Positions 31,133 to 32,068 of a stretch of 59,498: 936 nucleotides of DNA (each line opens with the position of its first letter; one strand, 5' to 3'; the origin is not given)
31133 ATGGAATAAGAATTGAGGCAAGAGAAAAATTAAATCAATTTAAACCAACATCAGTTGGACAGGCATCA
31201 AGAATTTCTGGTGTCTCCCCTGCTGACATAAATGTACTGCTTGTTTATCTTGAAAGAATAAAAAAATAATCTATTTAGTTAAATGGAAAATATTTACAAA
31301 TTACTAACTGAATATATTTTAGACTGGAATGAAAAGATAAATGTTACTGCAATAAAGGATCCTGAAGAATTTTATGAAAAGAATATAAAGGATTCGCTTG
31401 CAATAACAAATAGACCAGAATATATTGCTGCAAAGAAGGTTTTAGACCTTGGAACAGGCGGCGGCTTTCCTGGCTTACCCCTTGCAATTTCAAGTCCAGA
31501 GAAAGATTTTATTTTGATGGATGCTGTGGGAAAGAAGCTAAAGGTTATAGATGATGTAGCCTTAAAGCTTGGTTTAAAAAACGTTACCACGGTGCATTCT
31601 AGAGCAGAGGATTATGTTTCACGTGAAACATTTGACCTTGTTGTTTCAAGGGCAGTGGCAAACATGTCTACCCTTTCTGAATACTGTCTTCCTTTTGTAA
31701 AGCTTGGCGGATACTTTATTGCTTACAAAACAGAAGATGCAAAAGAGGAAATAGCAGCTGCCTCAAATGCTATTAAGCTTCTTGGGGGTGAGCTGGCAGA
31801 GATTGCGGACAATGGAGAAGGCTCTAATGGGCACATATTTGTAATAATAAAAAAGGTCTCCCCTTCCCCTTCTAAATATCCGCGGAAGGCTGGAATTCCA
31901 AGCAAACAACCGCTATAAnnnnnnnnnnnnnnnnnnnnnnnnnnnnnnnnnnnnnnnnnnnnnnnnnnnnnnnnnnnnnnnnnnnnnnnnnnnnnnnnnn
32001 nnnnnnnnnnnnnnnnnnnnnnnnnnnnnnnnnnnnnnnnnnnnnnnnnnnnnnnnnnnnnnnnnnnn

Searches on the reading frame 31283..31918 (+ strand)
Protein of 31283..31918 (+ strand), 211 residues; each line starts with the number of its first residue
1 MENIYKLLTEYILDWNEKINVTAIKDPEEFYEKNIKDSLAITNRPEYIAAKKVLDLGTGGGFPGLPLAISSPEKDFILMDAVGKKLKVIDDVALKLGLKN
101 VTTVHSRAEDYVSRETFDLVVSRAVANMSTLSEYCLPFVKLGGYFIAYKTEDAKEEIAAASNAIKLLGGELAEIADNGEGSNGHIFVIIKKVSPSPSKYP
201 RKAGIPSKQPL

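Call 17: find_encoding_contigs(protein=window:31283-31918:+, flank=3000, max_places=10)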
Protein window:31283-31918:+ (211 aa): 3 contigs read that carry it; 3 places shown.
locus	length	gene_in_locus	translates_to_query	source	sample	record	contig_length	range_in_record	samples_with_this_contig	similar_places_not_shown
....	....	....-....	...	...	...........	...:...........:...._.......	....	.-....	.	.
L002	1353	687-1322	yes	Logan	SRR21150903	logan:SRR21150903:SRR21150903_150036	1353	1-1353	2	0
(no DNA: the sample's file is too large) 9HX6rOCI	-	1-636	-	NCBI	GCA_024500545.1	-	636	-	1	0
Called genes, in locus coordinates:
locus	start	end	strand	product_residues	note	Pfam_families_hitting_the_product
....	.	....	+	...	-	?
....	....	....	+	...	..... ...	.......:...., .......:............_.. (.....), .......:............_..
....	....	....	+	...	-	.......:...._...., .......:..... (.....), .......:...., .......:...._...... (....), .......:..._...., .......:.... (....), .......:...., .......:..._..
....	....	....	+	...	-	?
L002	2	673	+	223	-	?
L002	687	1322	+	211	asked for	PF02527:GidB, PF13649:Methyltransf_25 (faint), PF13847:Methyltransf_31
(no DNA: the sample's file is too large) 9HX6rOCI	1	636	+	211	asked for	PF02527:GidB, PF13649:Methyltransf_25 (faint), PF13847:Methyltransf_31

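Call 26: search_protein_families(library=pfam, proteins=[window:31283-31918:+])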
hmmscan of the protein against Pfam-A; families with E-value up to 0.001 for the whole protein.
window:31283-31918:+ (211 aa): 4 families
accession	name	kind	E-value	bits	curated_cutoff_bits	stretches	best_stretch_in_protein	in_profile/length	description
PF02527.21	GidB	-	1.9e-46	158.2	27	1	6-175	6-174/184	rRNA small subunit methyltransferase G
PF13847.12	Methyltransf_31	-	5.1e-09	36.4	27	1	50-136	4-94/145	Methyltransferase domain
PF13649.12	Methyltransf_25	-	1.5e-05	26.1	27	1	53-124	1-73/97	Methyltransferase domain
PF05175.20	MTS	-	0.00012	22.2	23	1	49-122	31-104/170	Methyltransferase small domain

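Call 35: list_cluster_members(proteins=[window:31283-31918:+, window:32487-33263:+, window:21988-23331:+])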
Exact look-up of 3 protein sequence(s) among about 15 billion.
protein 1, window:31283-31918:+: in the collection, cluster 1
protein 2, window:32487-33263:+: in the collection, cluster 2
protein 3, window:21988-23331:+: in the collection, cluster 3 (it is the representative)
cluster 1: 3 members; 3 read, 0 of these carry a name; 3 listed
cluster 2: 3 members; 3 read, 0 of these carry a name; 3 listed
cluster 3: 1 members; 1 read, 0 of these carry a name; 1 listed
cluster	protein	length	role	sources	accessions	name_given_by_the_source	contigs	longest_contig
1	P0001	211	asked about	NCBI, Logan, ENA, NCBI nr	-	-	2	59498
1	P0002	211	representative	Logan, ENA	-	-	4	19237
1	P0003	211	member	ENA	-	-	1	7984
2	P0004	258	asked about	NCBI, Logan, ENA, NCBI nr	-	-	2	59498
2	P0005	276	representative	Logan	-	-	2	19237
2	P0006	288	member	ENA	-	-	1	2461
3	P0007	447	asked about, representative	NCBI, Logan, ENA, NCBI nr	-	-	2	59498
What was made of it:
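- Tried and rejected: Cluster look-ups give no names (call 35).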

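Call 36: find_encoding_contigs(protein=P0002, flank=1500, max_places=10)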
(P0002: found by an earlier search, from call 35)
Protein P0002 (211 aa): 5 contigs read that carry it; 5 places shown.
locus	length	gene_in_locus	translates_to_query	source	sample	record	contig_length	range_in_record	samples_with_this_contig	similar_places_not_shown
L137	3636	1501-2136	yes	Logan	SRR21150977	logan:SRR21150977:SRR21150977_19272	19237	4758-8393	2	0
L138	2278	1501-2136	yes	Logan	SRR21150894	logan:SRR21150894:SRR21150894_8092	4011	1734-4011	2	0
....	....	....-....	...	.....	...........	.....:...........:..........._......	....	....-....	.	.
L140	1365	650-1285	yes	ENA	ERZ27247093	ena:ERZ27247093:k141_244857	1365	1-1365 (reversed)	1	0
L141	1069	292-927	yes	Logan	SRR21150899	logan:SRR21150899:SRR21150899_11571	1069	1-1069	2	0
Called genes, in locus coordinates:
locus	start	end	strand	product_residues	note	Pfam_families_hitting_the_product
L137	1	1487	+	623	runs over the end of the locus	PF01134:GIDA, PF01266:DAO (faint), PF07992:Pyr_redox_2, PF12831:FAD_oxidored (weak), PF21680:GIDA_C_1st, PF13932:SAM_GIDA_C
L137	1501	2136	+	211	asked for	PF02527:GidB, PF13649:Methyltransf_25 (faint), PF13847:Methyltransf_31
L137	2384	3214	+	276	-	PF10609:ParA, PF00142:Fer4_NifH, PF00448:SRP54 (faint), PF01656:CbiA, PF02374:ArsA_ATPase (weak), PF06564:CBP_BcsQ, PF09140:MipZ (weak), PF13614:AAA_31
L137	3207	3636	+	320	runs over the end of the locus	PF02195:ParB_N, PF17762:HTH_ParB, PF23552:ParB_C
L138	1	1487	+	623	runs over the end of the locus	PF00890:FAD_binding_2 (faint), PF01134:GIDA, PF01266:DAO (faint), PF07992:Pyr_redox_2, PF12831:FAD_oxidored (weak), PF21680:GIDA_C_1st, PF13932:SAM_GIDA_C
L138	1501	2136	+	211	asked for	PF02527:GidB, PF13649:Methyltransf_25 (faint), PF13847:Methyltransf_31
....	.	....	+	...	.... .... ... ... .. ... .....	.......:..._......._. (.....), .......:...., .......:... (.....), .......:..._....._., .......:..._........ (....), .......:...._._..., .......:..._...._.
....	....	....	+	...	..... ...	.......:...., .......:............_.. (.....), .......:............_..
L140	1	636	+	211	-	?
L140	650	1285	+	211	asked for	PF02527:GidB, PF13649:Methyltransf_25 (faint), PF13847:Methyltransf_31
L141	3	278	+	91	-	?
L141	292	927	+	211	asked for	PF02527:GidB, PF13649:Methyltransf_25 (faint), PF13847:Methyltransf_31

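Call 39: find_homologous_proteins(query=window:31283-31918:+, max_evalue=1e-20)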
Query window:31283-31918:+ (211 aa): 7918 proteins with E <= 1e-20 among 8000 candidates; the best 120 are listed.
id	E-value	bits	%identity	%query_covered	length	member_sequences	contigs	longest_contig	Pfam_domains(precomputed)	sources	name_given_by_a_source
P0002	3.3e-132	456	100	100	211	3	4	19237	PF13847.13,PF13649.13,PF02527.22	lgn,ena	-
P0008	9.8e-109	379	82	100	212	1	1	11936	PF13847.13,PF13649.13,PF02527.22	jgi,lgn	-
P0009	1.4e-105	369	78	100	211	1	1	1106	PF13847.13,PF13649.13,PF02527.22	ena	-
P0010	4.5e-104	364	79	100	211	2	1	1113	PF13847.13,PF13649.13,PF02527.22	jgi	-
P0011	3.1e-103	361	78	100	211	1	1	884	PF13847.13,PF13649.13,PF02527.22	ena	-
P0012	3.8e-103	361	78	100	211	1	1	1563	PF13847.13,PF13649.13,PF02527.22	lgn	-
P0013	7.3e-103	360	77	100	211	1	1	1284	PF13847.13,PF13649.13,PF02527.22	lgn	-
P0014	1.7e-102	359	77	100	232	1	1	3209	PF13847.13,PF13649.13,PF02527.22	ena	-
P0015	8.7e-102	357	77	100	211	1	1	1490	PF13847.13,PF05175.21,PF13649.13,PF02527.22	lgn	-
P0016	4.6e-101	354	76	100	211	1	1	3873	PF13847.13,PF05175.21,PF13649.13,PF02527.22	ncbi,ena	-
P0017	8.3e-101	354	77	100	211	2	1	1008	PF13847.13,PF05175.21,PF13649.13,PF02527.22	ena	-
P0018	1.2e-100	353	76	100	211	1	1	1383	PF13847.13,PF05175.21,PF13649.13,PF02527.22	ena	-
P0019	2.0e-100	352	76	100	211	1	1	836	PF13847.13,PF05175.21,PF13649.13,PF02527.22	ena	-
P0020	3.1e-99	348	77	99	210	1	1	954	PF13847.13,PF13649.13,PF02527.22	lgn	-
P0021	3.2e-99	348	76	100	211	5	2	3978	PF13847.13,PF13649.13,PF02527.22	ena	-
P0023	2.1e-95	336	72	100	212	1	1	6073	PF13847.13,PF13649.13,PF02527.22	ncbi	-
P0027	1.8e-89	316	69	100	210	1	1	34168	PF13847.13,PF13649.13,PF02527.22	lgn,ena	-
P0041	3.9e-86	306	67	100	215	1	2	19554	PF13847.13,PF13649.13,PF02527.22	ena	-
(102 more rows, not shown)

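Call 40: find_encoding_contigs(protein=P0008, flank=10000, max_places=4)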
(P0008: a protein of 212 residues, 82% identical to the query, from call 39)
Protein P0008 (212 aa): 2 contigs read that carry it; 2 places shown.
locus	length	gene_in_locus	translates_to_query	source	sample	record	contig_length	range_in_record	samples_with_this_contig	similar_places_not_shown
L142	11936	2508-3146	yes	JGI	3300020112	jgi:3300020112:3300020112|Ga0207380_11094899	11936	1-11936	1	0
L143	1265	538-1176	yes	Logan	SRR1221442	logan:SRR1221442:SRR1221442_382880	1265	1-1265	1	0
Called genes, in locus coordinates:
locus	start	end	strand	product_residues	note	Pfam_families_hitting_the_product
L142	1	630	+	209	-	?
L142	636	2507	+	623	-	PF00890:FAD_binding_2 (faint), PF01134:GIDA, PF01266:DAO (faint), PF07992:Pyr_redox_2, PF12831:FAD_oxidored (weak), PF21680:GIDA_C_1st, PF13932:SAM_GIDA_C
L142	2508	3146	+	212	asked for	PF02527:GidB, PF13847:Methyltransf_31, PF13649:Methyltransf_25 (weak)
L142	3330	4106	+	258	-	PF00142:Fer4_NifH (weak), PF01656:CbiA, PF02374:ArsA_ATPase (weak), PF06564:CBP_BcsQ, PF09140:MipZ (faint), PF10609:ParA, PF13614:AAA_31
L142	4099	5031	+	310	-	PF02195:ParB_N, PF17762:HTH_ParB, PF23552:ParB_C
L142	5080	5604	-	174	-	PF00075:RNase_H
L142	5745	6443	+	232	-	-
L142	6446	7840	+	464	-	-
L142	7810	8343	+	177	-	PF09648:YycI (faint)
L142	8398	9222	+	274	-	PF00753:Lactamase_B, PF23023:Anti-Pycsar_Apyc1, PF13483:Lactamase_B_3 (faint), PF12706:Lactamase_B_2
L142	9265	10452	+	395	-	PF00089:Trypsin, PF13365:Trypsin_2, PF00595:PDZ, PF13180:PDZ_2, PF17820:PDZ_6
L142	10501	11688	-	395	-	-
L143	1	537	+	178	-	?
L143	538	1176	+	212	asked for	PF02527:GidB, PF13847:Methyltransf_31, PF13649:Methyltransf_25 (weak)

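Call 41: find_encoding_contigs(protein=P0027, flank=10000, max_places=4)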
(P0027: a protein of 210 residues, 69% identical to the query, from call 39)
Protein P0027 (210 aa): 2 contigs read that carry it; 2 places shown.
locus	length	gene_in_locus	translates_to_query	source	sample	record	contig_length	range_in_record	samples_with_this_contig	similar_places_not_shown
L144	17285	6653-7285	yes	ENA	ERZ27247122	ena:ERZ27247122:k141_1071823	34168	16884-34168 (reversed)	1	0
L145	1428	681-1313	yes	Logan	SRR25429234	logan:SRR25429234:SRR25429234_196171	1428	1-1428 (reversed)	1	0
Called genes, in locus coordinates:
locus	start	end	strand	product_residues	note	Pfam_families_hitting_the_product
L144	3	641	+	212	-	?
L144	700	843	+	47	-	PF00468:Ribosomal_L34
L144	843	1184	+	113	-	PF00825:Ribonuclease_P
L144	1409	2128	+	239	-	PF02096:60KD_IMP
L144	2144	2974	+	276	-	PF14804:Jag_N, PF13083:KH_KhpA-B, PF01424:R3H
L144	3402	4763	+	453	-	PF10396:TrmE_N, PF12631:MnmE_helical, PF03193:RsgA_GTPase (faint), PF00009:GTP_EFTU (faint), PF00350:Dynamin_N (faint), PF01926:MMR_HSR1, PF02421:FeoB_N, PF04548:AIG1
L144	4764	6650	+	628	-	PF00890:FAD_binding_2 (faint), PF01134:GIDA, PF01266:DAO (faint), PF07992:Pyr_redox_2, PF12831:FAD_oxidored (weak), PF21680:GIDA_C_1st, PF13932:SAM_GIDA_C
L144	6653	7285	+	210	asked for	PF02527:GidB, PF13649:Methyltransf_25 (weak), PF13847:Methyltransf_31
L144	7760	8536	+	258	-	PF00142:Fer4_NifH, PF01656:CbiA, PF02374:ArsA_ATPase (weak), PF06564:CBP_BcsQ, PF09140:MipZ (weak), PF10609:ParA, PF13614:AAA_31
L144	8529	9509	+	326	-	PF02195:ParB_N, PF17762:HTH_ParB, PF23552:ParB_C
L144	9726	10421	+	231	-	PF13151:DUF3990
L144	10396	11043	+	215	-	PF01381:HTH_3 (weak)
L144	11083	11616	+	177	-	PF00075:RNase_H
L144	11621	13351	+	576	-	-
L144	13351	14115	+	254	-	PF02698:DUF218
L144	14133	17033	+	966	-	PF00648:Peptidase_C2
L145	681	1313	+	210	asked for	PF02527:GidB, PF13649:Methyltransf_25 (weak), PF13847:Methyltransf_31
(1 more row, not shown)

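Call 46: find_encoding_contigs(protein=P0016, flank=4000, max_places=4)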
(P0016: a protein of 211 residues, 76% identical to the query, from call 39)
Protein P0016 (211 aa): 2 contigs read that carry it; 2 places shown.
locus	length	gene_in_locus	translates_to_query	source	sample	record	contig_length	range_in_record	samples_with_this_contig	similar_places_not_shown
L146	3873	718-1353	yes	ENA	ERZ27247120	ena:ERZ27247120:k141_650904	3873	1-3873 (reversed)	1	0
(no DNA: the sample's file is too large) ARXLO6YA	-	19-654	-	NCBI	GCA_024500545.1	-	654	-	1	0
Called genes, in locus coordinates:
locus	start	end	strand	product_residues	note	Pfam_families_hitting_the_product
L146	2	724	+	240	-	?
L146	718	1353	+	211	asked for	PF02527:GidB, PF05175:MTS (faint), PF13847:Methyltransf_31, PF13649:Methyltransf_25 (weak)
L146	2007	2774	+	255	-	PF00142:Fer4_NifH, PF01656:CbiA, PF02374:ArsA_ATPase (weak), PF06564:CBP_BcsQ, PF09140:MipZ, PF10609:ParA, PF13614:AAA_31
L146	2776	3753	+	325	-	PF02195:ParB_N, PF17762:HTH_ParB, PF23552:ParB_C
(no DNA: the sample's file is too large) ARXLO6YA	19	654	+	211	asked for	PF02527:GidB, PF05175:MTS (faint), PF13847:Methyltransf_31, PF13649:Methyltransf_25 (weak)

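Call 47: find_encoding_contigs(protein=P0023, flank=6000, max_places=4)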
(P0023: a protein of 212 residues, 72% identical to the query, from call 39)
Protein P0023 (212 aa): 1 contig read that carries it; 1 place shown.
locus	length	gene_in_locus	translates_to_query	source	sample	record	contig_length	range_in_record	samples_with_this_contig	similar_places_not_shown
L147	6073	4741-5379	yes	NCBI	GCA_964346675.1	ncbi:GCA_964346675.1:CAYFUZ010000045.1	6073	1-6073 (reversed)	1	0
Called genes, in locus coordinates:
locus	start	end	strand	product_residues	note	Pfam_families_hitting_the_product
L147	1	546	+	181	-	?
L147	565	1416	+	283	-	PF14804:Jag_N, PF13083:KH_KhpA-B, PF01424:R3H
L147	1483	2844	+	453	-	PF10396:TrmE_N, PF12631:MnmE_helical, PF03193:RsgA_GTPase (faint), PF00009:GTP_EFTU (faint), PF01926:MMR_HSR1, PF02421:FeoB_N, PF04548:AIG1 (weak)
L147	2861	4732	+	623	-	PF00890:FAD_binding_2 (weak), PF01134:GIDA, PF07992:Pyr_redox_2, PF12831:FAD_oxidored (weak), PF21680:GIDA_C_1st, PF13932:SAM_GIDA_C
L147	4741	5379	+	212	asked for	PF02527:GidB, PF13847:Methyltransf_31, PF13649:Methyltransf_25 (weak)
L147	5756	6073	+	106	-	?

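Call 48: find_encoding_contigs(protein=P0041, flank=10000, max_places=4)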
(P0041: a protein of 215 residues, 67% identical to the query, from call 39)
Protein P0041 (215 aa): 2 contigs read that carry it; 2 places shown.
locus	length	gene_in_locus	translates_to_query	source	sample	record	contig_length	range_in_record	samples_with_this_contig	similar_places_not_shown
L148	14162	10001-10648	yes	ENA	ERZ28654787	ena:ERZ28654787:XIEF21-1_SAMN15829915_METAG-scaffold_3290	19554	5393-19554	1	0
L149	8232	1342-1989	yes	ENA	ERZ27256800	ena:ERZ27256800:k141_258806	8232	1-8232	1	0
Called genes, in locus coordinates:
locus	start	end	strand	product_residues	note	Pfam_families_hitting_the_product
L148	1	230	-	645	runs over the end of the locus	PF02518:HATPase_c, PF00204:DNA_gyraseB, PF01751:Toprim, PF00986:DNA_gyraseB_C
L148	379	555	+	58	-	-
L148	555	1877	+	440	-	PF00308:Bac_DnaA, PF01695:IstB_IS21 (weak), PF08299:Bac_DnaA_C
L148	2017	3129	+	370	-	PF00712:DNA_pol3_beta, PF02767:DNA_pol3_beta_2, PF02768:DNA_pol3_beta_3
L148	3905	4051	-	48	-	-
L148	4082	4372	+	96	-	-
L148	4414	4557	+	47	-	PF00468:Ribosomal_L34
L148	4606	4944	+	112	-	PF00825:Ribonuclease_P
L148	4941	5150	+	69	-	PF01809:YidD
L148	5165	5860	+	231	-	PF02096:60KD_IMP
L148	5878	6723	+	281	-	PF14804:Jag_N, PF13083:KH_KhpA-B, PF01424:R3H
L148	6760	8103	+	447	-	PF10396:TrmE_N, PF12631:MnmE_helical, PF01926:MMR_HSR1, PF02421:FeoB_N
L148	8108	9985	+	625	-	PF01134:GIDA, PF01266:DAO (faint), PF07992:Pyr_redox_2, PF12831:FAD_oxidored (weak), PF21680:GIDA_C_1st, PF13932:SAM_GIDA_C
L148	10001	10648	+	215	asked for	PF02527:GidB, PF13847:Methyltransf_31, PF13649:Methyltransf_25 (weak)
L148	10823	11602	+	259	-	PF00142:Fer4_NifH (weak), PF01656:CbiA, PF02374:ArsA_ATPase (weak), PF06564:CBP_BcsQ, PF09140:MipZ (faint), PF10609:ParA, PF13614:AAA_31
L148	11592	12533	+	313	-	PF02195:ParB_N, PF17762:HTH_ParB, PF23552:ParB_C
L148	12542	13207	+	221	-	PF07947:YhhN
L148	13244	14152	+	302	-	PF00781:DAGK_cat, PF19279:YegS_C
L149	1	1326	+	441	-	?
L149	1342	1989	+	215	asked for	PF02527:GidB, PF13847:Methyltransf_31, PF13649:Methyltransf_25 (weak)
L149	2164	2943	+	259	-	PF00142:Fer4_NifH (weak), PF01656:CbiA, PF02374:ArsA_ATPase (weak), PF06564:CBP_BcsQ, PF09140:MipZ (faint), PF10609:ParA, PF13614:AAA_31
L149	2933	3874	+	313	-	PF02195:ParB_N, PF17762:HTH_ParB, PF23552:ParB_C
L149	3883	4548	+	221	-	PF07947:YhhN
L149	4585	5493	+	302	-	PF00781:DAGK_cat, PF19279:YegS_C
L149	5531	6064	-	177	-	PF00075:RNase_H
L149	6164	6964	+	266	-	PF00753:Lactamase_B, PF23023:Anti-Pycsar_Apyc1 (weak), PF13483:Lactamase_B_3 (weak), PF12706:Lactamase_B_2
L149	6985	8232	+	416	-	?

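Call 70: find_encoding_contigs(protein=P0021, flank=4000, max_places=5)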
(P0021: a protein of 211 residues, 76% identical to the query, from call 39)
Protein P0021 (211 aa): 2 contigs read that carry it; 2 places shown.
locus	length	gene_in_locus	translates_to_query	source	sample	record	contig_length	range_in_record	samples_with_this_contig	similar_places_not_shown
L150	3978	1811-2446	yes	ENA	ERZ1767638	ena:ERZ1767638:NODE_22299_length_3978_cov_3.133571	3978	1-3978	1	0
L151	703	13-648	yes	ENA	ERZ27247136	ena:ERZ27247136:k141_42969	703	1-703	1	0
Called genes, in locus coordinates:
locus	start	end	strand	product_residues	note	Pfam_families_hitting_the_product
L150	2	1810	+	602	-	?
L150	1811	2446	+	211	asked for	PF02527:GidB, PF13847:Methyltransf_31, PF13649:Methyltransf_25 (weak)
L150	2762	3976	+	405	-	?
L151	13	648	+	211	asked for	PF02527:GidB, PF13847:Methyltransf_31, PF13649:Methyltransf_25 (weak)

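Call 71: find_encoding_contigs(protein=P0014, flank=4000, max_places=5)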
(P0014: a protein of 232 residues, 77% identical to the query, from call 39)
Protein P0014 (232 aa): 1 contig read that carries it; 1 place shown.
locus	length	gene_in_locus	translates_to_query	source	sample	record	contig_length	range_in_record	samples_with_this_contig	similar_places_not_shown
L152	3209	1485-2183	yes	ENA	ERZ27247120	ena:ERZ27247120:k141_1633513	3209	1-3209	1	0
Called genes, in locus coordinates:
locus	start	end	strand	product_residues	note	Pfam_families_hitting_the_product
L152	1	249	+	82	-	?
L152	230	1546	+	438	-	PF01134:GIDA, PF21680:GIDA_C_1st, PF13932:SAM_GIDA_C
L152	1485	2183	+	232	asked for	PF02527:GidB, PF13847:Methyltransf_31, PF13649:Methyltransf_25 (weak)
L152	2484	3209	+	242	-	?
